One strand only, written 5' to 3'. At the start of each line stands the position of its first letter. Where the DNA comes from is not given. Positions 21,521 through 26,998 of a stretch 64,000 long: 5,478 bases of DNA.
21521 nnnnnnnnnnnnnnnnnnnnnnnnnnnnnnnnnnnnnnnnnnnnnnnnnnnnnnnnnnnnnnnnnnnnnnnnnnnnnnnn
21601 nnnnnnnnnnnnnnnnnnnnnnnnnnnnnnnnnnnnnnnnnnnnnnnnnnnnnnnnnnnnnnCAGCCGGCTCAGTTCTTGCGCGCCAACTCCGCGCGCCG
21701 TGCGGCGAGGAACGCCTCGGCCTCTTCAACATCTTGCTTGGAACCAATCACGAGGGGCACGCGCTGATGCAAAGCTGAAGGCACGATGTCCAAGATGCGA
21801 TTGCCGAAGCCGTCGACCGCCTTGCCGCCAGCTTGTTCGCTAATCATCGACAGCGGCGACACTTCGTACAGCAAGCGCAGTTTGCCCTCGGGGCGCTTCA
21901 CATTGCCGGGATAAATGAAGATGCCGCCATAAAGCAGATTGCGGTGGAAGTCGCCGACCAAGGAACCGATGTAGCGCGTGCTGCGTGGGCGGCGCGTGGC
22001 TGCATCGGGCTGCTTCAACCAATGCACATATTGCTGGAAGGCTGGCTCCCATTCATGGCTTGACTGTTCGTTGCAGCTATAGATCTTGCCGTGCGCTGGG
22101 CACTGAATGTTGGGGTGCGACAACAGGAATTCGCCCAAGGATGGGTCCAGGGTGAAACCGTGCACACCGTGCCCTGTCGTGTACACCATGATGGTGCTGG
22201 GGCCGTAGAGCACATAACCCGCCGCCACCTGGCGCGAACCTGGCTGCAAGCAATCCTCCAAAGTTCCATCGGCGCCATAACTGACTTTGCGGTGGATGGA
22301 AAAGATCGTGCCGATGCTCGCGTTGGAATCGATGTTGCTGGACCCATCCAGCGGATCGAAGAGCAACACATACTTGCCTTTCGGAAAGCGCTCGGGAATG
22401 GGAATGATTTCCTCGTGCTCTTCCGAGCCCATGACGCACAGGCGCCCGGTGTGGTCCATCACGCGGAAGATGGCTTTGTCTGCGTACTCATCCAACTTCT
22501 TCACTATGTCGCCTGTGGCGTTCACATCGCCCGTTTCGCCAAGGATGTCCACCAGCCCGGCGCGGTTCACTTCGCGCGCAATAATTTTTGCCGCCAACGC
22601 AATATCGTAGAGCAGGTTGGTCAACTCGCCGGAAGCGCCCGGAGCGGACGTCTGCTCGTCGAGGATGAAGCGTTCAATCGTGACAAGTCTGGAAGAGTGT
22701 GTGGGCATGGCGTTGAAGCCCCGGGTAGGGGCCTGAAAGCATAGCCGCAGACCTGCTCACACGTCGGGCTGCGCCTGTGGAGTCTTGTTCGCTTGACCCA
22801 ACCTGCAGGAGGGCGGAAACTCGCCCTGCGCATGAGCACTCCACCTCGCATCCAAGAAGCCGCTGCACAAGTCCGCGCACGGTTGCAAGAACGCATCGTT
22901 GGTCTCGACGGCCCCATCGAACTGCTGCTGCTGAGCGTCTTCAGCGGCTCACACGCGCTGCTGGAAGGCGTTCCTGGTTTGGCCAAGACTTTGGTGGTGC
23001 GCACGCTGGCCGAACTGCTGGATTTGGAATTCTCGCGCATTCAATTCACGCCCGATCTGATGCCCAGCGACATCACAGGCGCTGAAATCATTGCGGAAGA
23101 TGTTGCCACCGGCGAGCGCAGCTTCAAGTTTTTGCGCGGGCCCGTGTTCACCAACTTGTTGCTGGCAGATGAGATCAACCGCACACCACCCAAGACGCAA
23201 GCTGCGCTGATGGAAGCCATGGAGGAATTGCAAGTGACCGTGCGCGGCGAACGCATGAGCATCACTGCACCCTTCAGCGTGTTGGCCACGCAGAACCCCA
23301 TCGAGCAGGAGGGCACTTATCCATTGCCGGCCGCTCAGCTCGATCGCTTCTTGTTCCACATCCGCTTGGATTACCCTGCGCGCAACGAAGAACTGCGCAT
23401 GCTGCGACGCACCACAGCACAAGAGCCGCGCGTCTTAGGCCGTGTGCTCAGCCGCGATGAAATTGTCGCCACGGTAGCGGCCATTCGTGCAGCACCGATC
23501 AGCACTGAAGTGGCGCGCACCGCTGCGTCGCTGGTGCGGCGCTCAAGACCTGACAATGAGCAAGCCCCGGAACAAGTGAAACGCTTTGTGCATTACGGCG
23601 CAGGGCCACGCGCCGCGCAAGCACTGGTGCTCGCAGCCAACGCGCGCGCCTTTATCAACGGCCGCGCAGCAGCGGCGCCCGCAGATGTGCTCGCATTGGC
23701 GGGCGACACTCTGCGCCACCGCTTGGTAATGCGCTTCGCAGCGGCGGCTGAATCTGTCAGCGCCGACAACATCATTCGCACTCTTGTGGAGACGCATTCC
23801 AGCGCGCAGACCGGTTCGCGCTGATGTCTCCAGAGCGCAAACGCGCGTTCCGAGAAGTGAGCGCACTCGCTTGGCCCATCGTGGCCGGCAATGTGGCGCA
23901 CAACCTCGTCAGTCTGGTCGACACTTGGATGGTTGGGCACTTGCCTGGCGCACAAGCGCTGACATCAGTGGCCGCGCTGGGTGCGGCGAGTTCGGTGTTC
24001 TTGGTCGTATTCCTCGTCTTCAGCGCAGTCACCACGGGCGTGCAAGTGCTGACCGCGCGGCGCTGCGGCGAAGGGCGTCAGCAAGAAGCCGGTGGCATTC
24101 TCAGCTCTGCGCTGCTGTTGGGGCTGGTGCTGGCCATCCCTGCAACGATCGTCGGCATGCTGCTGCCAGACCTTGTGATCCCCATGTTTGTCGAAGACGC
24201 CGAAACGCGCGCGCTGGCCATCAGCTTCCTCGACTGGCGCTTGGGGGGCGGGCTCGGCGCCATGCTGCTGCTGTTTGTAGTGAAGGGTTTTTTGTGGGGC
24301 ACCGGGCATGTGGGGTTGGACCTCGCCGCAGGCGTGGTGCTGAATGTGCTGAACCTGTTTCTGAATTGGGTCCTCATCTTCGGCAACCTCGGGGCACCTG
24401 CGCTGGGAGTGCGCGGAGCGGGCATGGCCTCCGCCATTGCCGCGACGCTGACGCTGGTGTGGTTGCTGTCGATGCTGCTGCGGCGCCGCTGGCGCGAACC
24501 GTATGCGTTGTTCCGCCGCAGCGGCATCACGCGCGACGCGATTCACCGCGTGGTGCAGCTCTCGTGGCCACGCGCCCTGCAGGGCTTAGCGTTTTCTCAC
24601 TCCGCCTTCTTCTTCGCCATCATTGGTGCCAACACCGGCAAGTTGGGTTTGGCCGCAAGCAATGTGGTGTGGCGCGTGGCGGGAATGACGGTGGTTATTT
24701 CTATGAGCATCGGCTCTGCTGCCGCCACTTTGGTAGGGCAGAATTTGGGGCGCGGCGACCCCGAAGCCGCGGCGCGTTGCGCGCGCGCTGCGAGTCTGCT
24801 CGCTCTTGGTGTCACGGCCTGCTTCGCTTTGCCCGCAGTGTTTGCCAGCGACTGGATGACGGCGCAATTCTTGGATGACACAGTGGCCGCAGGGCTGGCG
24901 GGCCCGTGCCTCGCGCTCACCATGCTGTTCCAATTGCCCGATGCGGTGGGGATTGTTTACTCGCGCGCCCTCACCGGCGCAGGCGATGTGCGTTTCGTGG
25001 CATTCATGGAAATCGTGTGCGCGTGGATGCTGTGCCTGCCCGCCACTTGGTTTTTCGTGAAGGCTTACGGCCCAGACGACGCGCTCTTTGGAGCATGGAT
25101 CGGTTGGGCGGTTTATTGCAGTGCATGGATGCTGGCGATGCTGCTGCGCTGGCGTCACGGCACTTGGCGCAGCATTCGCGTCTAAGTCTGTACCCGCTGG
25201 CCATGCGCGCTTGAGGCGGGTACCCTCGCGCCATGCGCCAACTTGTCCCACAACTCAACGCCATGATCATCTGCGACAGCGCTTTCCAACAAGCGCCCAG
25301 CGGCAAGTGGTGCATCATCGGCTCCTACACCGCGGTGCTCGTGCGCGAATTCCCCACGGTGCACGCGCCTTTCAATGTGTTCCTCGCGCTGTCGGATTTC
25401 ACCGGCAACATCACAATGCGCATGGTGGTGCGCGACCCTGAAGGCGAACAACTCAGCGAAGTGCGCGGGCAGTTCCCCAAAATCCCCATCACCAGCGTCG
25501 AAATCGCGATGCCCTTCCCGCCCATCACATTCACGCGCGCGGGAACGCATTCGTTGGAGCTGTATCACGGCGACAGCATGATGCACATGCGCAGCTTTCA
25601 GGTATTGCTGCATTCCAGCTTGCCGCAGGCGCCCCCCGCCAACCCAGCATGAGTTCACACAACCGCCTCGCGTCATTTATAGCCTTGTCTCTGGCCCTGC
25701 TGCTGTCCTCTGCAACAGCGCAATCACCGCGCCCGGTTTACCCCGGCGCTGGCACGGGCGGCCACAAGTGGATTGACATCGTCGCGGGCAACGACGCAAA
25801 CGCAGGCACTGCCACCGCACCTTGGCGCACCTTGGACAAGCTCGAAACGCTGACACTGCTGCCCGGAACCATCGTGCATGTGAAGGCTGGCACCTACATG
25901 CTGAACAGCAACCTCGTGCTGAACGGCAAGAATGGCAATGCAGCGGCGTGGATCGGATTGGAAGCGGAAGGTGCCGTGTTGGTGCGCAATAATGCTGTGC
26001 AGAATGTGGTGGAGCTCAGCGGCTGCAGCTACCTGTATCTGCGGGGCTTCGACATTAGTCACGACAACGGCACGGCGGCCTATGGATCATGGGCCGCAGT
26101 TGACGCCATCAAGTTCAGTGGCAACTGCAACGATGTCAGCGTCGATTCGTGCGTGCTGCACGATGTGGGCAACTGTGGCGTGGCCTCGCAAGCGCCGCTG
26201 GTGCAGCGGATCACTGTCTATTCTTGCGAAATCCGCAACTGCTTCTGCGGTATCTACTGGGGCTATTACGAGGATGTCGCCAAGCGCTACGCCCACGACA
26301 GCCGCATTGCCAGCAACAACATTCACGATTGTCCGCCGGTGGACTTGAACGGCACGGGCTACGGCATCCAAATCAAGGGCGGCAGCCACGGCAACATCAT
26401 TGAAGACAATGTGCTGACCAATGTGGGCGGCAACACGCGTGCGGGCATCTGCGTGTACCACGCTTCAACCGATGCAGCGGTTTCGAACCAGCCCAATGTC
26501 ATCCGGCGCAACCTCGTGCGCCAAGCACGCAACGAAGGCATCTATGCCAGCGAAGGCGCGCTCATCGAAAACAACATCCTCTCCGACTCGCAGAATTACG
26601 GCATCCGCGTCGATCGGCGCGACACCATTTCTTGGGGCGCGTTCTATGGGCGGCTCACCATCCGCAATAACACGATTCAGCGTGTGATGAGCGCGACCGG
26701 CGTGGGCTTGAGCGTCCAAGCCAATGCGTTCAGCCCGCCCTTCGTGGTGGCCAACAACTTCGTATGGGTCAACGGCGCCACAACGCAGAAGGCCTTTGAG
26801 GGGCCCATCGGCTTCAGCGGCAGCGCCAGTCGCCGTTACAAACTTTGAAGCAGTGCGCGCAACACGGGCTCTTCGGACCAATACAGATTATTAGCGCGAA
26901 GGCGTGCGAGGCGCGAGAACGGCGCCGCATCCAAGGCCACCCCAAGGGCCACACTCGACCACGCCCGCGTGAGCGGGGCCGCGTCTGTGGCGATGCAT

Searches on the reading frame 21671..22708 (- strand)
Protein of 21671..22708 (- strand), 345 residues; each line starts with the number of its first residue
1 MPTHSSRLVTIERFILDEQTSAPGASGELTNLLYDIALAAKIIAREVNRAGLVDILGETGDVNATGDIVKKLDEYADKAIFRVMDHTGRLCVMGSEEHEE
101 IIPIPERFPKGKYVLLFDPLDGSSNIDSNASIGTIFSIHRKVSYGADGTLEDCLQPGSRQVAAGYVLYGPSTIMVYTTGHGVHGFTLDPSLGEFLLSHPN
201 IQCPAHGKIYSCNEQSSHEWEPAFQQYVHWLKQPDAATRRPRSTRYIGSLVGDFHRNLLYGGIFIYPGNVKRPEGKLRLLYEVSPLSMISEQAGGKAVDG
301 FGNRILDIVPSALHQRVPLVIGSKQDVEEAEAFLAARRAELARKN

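Call 45: search_protein_families(library=pfam, proteins=[window:21671-22708:-], max_evalue=0.00001)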
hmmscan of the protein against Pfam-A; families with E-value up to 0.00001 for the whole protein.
window:21671-22708:- (345 aa): 2 families
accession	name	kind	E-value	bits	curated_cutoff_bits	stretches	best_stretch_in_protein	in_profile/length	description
PF00316.25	FBPase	-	2.7e-68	229.8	34.8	1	10-199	2-191/191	Fructose-1-6-bisphosphatase, N-terminal domain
PF18913.5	FBPase_C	-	4.8e-43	146.5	27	1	204-334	2-126/127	Fructose-1-6-bisphosphatase, C-terminal domain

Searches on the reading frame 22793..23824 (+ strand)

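Call 45: search_protein_families(library=pfam, proteins=[window:22793-23824:+], max_evalue=0.00001)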
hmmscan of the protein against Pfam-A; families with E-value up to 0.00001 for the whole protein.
window:22793-23824:+ (343 aa): 4 families
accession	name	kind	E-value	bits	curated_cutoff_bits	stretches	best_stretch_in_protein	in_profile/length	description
PF07726.17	AAA_3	-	2.7e-60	202.4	27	1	54-188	1-131/131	ATPase family associated with various cellular activities (AAA)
PF17863.7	AAA_lid_2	-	1.6e-12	47.4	22.7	1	264-330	7-73/74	AAA lid domain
PF07728.20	AAA_5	-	1e-11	45.4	22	1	55-186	2-139/139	AAA domain (dynein-related subfamily)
PF20030.5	bpMoxR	-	5.5e-09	35.8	27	1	26-204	5-178/205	MoxR domain in the MoxR-vWA-beta-propeller ternary systems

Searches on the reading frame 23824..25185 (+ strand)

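Call 45: search_protein_families(library=pfam, proteins=[window:23824-25185:+], max_evalue=0.00001)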
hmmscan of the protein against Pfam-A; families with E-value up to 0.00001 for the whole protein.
window:23824-25185:+ (453 aa): 1 family
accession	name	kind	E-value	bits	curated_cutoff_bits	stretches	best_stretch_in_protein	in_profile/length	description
PF01554.23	MatE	-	5.8e-42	143.6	24.9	2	18-183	1-161/161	MatE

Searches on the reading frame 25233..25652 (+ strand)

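Call 45: search_protein_families(library=pfam, proteins=[window:25233-25652:+], max_evalue=0.00001)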
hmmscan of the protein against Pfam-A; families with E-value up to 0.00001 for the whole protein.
window:25233-25652:+ (139 aa): 1 family
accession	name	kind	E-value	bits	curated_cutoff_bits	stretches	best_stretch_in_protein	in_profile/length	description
PF22091.2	DUF6941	-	1.9e-17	64.2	27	1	10-124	2-124/125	Family of unknown function (DUF6941)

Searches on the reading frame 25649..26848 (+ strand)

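Call 45: search_protein_families(library=pfam, proteins=[window:25649-26848:+], max_evalue=0.00001)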
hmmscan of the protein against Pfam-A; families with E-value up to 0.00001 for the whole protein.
window:25649-26848:+ (399 aa): 2 families
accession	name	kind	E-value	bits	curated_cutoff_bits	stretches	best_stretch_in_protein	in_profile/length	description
PF13229.12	Beta_helix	-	1.6e-13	51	25.9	2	219-376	12-138/158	Right handed beta helix region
PF05048.19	NosD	-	5.5e-06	26.4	23.6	1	214-353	45-154/212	Periplasmic copper-binding protein (NosD)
